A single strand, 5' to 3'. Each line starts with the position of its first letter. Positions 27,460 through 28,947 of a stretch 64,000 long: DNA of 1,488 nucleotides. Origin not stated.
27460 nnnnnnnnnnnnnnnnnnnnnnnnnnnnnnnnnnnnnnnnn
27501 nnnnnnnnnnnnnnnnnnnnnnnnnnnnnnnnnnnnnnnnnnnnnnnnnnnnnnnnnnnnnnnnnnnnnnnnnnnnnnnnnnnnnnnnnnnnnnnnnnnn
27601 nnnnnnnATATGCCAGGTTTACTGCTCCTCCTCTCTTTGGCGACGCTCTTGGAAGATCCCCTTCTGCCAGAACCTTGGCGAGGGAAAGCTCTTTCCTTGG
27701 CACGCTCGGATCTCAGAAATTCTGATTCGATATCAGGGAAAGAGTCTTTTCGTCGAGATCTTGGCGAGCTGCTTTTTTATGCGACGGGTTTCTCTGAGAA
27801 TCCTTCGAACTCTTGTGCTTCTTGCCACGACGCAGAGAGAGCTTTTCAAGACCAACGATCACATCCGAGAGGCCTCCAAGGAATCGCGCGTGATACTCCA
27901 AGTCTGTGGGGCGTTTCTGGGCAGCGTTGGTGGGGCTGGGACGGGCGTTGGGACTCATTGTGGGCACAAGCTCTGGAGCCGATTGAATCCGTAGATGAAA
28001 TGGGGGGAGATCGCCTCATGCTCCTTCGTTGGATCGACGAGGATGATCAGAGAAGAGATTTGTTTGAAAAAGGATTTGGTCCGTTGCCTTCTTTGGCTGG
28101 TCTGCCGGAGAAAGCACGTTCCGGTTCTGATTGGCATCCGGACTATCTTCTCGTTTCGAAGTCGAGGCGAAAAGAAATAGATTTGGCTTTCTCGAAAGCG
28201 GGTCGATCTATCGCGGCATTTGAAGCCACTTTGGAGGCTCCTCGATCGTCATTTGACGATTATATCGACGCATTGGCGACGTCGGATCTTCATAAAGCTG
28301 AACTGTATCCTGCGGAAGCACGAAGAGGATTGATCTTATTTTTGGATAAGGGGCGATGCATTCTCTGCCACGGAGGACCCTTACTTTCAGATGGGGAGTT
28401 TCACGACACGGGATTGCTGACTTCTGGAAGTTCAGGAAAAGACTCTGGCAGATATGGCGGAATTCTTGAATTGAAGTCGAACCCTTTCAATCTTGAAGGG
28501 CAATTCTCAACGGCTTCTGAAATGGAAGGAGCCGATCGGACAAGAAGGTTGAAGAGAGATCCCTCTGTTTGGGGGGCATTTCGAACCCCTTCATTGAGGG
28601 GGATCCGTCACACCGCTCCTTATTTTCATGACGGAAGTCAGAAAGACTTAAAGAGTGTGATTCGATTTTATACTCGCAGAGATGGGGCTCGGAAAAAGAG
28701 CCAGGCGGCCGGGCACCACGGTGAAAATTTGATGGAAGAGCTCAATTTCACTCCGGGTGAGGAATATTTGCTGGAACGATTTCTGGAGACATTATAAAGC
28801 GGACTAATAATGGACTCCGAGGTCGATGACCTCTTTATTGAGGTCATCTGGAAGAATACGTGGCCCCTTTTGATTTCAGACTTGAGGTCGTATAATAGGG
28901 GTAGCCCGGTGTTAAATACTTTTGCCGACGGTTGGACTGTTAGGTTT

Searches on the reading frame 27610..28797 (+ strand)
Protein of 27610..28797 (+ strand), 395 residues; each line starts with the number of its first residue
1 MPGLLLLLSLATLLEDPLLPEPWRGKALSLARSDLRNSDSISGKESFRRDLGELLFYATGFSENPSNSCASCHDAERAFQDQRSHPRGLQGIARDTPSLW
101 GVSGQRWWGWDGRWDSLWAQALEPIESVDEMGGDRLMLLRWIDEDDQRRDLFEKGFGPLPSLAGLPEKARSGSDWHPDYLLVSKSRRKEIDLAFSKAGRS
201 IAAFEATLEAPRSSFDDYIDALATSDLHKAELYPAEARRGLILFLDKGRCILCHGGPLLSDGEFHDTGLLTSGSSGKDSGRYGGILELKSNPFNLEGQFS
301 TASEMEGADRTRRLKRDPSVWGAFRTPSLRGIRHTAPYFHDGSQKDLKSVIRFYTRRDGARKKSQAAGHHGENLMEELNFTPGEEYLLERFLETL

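Call 15: search_protein_families(library=pfam, proteins=[window:27610-28797:+], max_evalue=0.001)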
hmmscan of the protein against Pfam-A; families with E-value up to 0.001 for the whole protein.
window:27610-28797:+ (395 aa): 2 families
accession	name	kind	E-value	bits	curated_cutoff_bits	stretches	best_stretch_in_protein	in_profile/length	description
PF03150.19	CCP_MauG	-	7e-29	101.8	25.6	1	50-220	5-145/149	Di-haem cytochrome c peroxidase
PF21419.2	RoxA-like_Cyt-c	-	0.00013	21.9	26.7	1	325-352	3-30/39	RoxA-like, cytochrome c-like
